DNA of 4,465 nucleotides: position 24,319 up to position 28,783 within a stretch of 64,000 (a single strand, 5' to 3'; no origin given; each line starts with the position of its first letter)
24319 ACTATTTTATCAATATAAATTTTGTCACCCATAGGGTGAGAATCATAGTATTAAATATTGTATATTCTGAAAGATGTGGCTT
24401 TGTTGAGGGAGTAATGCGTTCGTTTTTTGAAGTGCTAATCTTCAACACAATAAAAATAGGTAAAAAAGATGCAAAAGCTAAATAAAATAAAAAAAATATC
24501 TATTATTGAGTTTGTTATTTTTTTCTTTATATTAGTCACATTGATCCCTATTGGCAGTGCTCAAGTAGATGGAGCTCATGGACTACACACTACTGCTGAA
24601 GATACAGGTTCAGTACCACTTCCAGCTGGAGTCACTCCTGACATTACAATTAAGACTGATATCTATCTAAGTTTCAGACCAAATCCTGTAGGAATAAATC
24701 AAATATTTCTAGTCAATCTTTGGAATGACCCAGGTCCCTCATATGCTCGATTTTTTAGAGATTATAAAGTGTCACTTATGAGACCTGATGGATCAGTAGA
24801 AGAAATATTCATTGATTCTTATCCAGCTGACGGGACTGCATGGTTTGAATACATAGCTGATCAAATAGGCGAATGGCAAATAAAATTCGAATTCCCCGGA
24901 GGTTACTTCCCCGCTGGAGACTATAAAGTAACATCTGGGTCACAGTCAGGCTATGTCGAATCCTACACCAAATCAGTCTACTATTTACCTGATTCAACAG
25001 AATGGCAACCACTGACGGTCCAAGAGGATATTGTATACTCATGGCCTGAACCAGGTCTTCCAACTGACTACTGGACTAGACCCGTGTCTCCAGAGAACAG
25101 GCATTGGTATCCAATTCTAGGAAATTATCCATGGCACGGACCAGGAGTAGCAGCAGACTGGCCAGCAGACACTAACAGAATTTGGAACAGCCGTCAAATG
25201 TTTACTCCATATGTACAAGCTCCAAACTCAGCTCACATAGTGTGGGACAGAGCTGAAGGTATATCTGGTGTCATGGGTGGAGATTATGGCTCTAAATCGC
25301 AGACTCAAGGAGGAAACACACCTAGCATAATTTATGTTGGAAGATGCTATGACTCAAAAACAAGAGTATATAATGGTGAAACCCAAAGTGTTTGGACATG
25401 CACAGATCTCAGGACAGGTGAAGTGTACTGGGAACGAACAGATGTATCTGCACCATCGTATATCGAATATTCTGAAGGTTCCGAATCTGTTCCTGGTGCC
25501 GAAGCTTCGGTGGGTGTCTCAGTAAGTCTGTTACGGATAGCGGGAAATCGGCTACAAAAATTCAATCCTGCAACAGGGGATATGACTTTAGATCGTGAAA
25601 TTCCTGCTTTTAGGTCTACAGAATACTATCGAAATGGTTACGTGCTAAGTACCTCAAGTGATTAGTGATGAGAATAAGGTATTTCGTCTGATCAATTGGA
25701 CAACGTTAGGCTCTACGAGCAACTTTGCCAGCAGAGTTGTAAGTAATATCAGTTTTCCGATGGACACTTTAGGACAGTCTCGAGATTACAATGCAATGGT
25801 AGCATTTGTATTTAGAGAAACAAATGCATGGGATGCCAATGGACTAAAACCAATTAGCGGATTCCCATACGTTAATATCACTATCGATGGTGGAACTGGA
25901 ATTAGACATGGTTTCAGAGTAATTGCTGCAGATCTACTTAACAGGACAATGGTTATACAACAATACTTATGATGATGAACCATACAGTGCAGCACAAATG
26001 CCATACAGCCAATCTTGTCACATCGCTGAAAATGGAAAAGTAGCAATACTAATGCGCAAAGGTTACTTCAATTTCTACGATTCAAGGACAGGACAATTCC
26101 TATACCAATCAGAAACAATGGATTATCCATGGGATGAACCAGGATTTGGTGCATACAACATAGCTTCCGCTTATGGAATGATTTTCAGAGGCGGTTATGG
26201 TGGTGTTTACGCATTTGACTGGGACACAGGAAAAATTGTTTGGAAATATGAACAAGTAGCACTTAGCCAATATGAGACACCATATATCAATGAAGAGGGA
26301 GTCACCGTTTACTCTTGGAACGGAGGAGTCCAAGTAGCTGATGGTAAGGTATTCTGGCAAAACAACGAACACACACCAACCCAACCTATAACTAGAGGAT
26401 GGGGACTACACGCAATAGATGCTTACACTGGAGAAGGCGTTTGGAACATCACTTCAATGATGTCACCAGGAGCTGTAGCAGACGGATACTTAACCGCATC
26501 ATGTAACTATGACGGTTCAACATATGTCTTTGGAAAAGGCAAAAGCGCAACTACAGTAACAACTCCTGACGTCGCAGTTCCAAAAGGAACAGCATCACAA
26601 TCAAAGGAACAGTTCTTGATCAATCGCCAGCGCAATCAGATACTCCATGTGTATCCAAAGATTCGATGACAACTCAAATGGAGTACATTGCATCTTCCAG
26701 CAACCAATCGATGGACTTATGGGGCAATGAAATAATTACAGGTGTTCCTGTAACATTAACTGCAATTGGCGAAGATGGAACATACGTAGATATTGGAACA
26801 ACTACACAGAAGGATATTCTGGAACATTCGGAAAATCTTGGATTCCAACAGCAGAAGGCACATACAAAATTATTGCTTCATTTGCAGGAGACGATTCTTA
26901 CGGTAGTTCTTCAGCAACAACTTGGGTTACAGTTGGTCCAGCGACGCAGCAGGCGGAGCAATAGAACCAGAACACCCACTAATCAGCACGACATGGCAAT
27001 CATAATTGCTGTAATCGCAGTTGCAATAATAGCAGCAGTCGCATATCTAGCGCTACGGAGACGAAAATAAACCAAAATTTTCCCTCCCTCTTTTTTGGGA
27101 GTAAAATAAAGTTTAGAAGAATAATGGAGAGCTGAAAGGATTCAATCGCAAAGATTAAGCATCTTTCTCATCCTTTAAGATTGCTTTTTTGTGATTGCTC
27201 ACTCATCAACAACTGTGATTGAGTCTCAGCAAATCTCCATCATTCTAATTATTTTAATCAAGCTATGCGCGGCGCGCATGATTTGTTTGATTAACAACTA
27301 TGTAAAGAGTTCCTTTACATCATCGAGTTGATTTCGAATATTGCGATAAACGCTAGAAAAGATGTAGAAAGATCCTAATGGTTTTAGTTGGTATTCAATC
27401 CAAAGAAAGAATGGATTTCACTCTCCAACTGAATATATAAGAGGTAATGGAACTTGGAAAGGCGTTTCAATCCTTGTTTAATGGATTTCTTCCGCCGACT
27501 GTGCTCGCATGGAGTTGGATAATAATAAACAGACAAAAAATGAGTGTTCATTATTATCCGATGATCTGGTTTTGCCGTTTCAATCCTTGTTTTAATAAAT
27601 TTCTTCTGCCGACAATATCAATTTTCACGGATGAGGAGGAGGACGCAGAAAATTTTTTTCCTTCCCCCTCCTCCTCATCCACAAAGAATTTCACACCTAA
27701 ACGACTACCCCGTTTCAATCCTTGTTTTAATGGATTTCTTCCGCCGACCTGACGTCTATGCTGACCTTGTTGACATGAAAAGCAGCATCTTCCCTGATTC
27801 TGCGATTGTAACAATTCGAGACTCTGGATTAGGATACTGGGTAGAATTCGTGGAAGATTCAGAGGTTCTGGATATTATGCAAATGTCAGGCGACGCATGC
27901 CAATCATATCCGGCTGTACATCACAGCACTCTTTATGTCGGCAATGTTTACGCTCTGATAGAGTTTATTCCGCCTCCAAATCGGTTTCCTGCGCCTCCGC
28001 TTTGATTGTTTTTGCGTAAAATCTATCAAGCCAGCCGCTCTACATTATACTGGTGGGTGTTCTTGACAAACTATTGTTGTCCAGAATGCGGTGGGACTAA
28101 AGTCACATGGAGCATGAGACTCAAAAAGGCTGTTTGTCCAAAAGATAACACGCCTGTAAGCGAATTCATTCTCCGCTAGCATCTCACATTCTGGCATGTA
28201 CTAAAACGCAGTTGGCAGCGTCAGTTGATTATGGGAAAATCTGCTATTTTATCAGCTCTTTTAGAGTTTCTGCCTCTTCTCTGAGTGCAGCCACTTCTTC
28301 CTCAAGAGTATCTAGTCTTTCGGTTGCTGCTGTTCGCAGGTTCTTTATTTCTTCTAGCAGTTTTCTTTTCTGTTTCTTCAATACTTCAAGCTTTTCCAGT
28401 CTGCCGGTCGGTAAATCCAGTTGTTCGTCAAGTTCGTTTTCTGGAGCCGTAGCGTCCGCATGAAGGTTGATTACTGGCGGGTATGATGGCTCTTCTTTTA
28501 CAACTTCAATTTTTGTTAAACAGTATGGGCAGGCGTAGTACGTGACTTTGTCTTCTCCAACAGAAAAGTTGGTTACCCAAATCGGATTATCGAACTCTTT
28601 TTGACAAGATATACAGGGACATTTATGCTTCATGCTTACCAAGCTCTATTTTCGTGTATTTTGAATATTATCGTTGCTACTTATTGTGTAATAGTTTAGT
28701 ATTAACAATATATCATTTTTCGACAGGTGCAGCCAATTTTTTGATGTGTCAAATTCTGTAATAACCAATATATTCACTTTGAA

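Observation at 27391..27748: Orphan CRISPR-like mini-array whose 'spacers' are 77 and 98 nt instead of ~35 nt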

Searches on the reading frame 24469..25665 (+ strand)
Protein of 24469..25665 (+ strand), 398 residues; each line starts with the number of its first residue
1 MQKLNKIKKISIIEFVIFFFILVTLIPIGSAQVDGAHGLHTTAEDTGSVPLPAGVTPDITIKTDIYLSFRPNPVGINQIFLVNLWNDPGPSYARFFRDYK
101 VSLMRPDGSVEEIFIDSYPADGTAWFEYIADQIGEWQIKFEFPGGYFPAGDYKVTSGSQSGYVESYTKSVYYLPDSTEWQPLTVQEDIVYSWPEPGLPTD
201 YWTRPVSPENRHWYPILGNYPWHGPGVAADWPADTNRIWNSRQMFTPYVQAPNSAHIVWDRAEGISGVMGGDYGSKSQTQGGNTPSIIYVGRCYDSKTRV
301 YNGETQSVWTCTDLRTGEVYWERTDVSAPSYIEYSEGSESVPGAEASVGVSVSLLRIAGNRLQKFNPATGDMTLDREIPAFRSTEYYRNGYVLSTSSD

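Call 11: search_protein_families(library=pfam, proteins=[window:24469-25665:+], max_evalue=0.01)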
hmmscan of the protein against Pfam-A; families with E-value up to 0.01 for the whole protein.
window:24469-25665:+ (398 aa): 0 families

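Call 101: find_encoding_contigs(protein=window:24469-25665:+, flank=6000, max_places=8)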
Protein window:24469-25665:+ (398 aa): no gene with exactly this product is on record in the collection.

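Call 103: find_homologous_proteins(query=window:24469-25665:+, max_evalue=1e-10)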
Query window:24469-25665:+ (398 aa): 198 proteins with E <= 1e-10 among 4702 candidates; the best 120 are listed.
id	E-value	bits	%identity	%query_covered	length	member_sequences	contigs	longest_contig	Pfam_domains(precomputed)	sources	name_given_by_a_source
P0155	2.0e-200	684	76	95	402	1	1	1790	-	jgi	-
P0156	6.8e-138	478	56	97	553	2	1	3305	-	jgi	jgi:hypothetical protein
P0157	6.4e-129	449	51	99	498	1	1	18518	-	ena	-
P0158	3.8e-127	443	51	97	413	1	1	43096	-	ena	-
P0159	3.4e-119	417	49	100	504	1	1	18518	-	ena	-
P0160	2.8e-116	407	51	98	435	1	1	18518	-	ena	-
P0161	2.2e-115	404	52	87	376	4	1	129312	-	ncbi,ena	-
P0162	2.2e-115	404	52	89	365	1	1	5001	-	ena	-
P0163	2.6e-111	391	45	99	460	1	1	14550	-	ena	-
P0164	4.6e-110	386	50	93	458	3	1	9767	-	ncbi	-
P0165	1.8e-105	371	47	93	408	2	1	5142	-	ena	-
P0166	2.3e-104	368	45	99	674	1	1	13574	PF13360.14,PF13570.14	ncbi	ncbi:MAG: PQQ-binding-like beta-propeller repeat protein, partial [Candidatus Bathyarchaeia archaeon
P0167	2.6e-103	364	55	75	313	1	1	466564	-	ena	-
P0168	2.6e-103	364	48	98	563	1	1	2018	PF13360.14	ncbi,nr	ncbi:PQQ-binding-like beta-propeller repeat protein, partial [Candidatus Bathyarchaeota archaeon]|nr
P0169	8.5e-103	362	51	87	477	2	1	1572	-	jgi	-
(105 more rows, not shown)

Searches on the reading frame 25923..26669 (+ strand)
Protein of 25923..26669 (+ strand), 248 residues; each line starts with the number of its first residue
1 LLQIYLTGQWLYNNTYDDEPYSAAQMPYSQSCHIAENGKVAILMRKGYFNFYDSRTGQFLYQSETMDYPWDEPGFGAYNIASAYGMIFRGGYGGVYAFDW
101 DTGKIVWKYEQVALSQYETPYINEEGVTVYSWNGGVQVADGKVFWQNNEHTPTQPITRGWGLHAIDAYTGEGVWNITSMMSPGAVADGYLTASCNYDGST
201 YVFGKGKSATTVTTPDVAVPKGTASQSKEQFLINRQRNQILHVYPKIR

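Call 11: search_protein_families(library=pfam, proteins=[window:25923-26669:+], max_evalue=0.01)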
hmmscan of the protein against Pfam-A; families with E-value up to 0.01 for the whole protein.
window:25923-26669:+ (248 aa): 3 families
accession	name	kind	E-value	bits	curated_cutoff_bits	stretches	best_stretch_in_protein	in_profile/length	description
PF13360.13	PQQ_2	-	3.8e-07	30.4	27.6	1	52-159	8-110/233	Outer membrane protein assembly factor BamB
PF01011.28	PQQ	-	0.001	18.3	26.7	1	86-171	60-135/595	Glucose/ethanol/alcohol dehydrogenase, beta-propeller domain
PF13570.13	Beta-prop_ACSF4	-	0.0058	16.5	133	0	44-152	68-176/329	Beta-alanine-activating enzyme, beta-propeller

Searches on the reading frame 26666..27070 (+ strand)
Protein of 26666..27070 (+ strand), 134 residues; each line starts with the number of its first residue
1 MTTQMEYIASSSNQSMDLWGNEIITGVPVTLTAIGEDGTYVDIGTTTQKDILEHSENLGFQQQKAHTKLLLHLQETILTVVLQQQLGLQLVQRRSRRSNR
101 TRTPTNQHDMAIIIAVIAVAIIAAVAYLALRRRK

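Call 11: search_protein_families(library=pfam, proteins=[window:26666-27070:+], max_evalue=0.01)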
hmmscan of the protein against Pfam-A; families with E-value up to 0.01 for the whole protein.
window:26666-27070:+ (134 aa): 0 families

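Call 22: find_encoding_contigs(protein=window:26666-27070:+, flank=10000, max_places=10)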
Protein window:26666-27070:+ (134 aa): no gene with exactly this product is on record in the collection.

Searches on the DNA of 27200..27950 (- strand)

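Call 8: search_rna_families(source=window, start=27200, end=27950, threshold=evalue, max_evalue=5, show_alignments=5)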
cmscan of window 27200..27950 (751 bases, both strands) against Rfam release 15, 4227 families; matches with E-value up to 5: 26.
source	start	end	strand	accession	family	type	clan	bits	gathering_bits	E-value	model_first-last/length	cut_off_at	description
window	27712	27748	-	RF01320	CRISPR-DR7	Gene; CRISPR;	CL00015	44.9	37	8.2e-08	1-37/37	no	CRISPR RNA direct repeat element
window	27464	27499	-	RF01320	CRISPR-DR7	Gene; CRISPR;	CL00015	35.1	37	3.5e-05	1-37/37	no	CRISPR RNA direct repeat element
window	27623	27684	-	RF04255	MIR8001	Gene; miRNA;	-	32.1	90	0.00037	1-67/67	no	MIR8001 microRNA precursor family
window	27577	27613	-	RF01320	CRISPR-DR7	Gene; CRISPR;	CL00015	29.2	37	0.0014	1-37/37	no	CRISPR RNA direct repeat element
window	27623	27687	-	RF03831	mir-627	Gene; miRNA;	-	24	86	0.0096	1-87/87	no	mir-627 microRNA precursor family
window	27617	27691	-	RF04164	MIR1507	Gene; miRNA;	-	22.4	73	0.018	1-107/107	no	MIR1507 microRNA precursor family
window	27620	27690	-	RF00707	mir-197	Gene; miRNA;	-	21.9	74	0.45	1-75/75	no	mir-197 microRNA precursor family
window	27629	27679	-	RF04083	MIR528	Gene; miRNA;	-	21.8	62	0.079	1-89/89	no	MIR528 microRNA precursor family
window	27703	27787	-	RF00301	snoZ256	Gene; snRNA; snoRNA; CD-box;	-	20.3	50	0.13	1-94/94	no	Small nucleolar RNA Z256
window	27391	27429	-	RF01320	CRISPR-DR7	Gene; CRISPR;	CL00015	19.7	37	0.48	1-37/37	no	CRISPR RNA direct repeat element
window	27620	27690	+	RF03191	mir-1913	Gene; miRNA;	-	19.6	105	0.47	1-80/80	no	mir-1913 microRNA precursor family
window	27626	27682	-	RF03778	mir-483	Gene; miRNA;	-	19.4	60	0.76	1-75/75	no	mir-483 microRNA precursor family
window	27629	27680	+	RF03873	mir-3192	Gene; miRNA;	-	18.9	80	0.77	1-77/77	no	mir-3192 microRNA precursor family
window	27631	27676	+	RF04279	mir-H20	Gene; miRNA;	CL00141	18.3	99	1.4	1-82/82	no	mir-H20 microRNA precursor family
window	27622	27687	-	RF04156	MIR2670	Gene; miRNA;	-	18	117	0.3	1-200/200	no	MIR2670 microRNA precursor family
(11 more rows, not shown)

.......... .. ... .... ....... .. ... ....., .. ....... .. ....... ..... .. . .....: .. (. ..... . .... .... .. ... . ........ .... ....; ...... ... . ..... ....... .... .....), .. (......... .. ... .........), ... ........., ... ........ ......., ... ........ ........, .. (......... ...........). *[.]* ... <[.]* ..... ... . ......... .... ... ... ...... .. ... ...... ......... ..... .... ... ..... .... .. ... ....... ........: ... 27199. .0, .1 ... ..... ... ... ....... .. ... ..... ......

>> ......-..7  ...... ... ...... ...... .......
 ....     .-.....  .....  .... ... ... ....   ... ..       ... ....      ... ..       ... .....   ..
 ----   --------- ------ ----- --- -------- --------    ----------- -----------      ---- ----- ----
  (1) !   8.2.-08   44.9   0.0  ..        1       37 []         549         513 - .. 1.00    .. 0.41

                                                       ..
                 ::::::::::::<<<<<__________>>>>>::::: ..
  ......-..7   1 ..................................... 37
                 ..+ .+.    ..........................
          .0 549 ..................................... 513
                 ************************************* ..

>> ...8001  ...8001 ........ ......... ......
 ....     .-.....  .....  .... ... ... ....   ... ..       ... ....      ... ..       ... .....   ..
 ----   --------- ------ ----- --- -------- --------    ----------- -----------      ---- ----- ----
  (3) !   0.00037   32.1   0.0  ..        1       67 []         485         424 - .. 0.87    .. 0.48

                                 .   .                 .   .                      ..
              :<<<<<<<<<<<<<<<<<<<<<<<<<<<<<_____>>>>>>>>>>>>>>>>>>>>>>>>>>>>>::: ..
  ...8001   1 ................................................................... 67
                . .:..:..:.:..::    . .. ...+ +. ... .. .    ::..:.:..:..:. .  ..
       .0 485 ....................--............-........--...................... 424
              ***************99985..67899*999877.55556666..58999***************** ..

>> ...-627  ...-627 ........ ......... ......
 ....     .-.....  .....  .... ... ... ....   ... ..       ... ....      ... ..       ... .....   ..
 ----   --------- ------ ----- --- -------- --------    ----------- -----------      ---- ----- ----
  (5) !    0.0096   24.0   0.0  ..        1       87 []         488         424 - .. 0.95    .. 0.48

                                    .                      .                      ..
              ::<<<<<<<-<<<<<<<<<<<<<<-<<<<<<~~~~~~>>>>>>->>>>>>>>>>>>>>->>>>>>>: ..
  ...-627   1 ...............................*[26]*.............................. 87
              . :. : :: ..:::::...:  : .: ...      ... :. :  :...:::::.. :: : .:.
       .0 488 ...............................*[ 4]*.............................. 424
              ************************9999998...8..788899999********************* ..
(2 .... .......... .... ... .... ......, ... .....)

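Call 42: search_dna_similar(query=window:27380-27760:-, collection=phages, mode=distant, max_evalue=1)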
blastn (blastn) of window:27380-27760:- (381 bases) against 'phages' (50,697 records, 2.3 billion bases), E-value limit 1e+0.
No match.

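Call 43: search_dna_similar(query=window:27380-27760:-, collection=plasmids, mode=distant, max_evalue=1)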
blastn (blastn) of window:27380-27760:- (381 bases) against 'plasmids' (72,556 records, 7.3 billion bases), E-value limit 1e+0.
Records with a match: 3; places in all: 3; records where one place covers at least 80% of the query: 0.
Best place of each record, by identity: 90-95% 2; 80-90% 1.
By first word of the organism name: Acinetobacter 1; Listeria 1; Runella 1.
By predicted mobility (MOB-suite, as given by PLSDB): non-mobilizable 2; mobilizable 1.
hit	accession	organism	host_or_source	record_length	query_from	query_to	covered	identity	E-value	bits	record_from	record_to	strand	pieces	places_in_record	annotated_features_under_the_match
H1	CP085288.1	Acinetobacter haemolyticus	single cell,water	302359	134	178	12%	82.2%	3e-2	46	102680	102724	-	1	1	transposase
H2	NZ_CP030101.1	Listeria monocytogenes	Environment,water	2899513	59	90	8%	90.6%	1e-1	46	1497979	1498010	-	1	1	none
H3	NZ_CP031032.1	Runella sp. SP2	whole organism,freshwater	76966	23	53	8%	90.3%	3e-1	44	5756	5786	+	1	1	none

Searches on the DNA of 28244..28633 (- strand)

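Call 58: search_rna_families(source=L110, start=900, end=1878, threshold=evalue, max_evalue=5, show_alignments=2)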
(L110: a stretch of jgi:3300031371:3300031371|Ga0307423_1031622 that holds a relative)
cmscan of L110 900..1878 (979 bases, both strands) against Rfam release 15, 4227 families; matches with E-value up to 5: 4.
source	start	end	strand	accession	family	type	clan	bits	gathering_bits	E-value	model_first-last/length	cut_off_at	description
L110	1371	1406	+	RF01320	CRISPR-DR7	Gene; CRISPR;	CL00015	29.2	37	0.0017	1-37/37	no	CRISPR RNA direct repeat element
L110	1407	1447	-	RF00838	mir-252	Gene; miRNA;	CL00135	17.7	45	2.2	11-67/77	no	mir-252 microRNA precursor family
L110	1378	1406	+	RF01322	CRISPR-DR9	Gene; CRISPR;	-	16.3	45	2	1-37/37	no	CRISPR RNA direct repeat element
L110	1493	1529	+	RF00066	U7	Gene; snRNA;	-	15.3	34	1.8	1-62/62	no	U7 small nuclear RNA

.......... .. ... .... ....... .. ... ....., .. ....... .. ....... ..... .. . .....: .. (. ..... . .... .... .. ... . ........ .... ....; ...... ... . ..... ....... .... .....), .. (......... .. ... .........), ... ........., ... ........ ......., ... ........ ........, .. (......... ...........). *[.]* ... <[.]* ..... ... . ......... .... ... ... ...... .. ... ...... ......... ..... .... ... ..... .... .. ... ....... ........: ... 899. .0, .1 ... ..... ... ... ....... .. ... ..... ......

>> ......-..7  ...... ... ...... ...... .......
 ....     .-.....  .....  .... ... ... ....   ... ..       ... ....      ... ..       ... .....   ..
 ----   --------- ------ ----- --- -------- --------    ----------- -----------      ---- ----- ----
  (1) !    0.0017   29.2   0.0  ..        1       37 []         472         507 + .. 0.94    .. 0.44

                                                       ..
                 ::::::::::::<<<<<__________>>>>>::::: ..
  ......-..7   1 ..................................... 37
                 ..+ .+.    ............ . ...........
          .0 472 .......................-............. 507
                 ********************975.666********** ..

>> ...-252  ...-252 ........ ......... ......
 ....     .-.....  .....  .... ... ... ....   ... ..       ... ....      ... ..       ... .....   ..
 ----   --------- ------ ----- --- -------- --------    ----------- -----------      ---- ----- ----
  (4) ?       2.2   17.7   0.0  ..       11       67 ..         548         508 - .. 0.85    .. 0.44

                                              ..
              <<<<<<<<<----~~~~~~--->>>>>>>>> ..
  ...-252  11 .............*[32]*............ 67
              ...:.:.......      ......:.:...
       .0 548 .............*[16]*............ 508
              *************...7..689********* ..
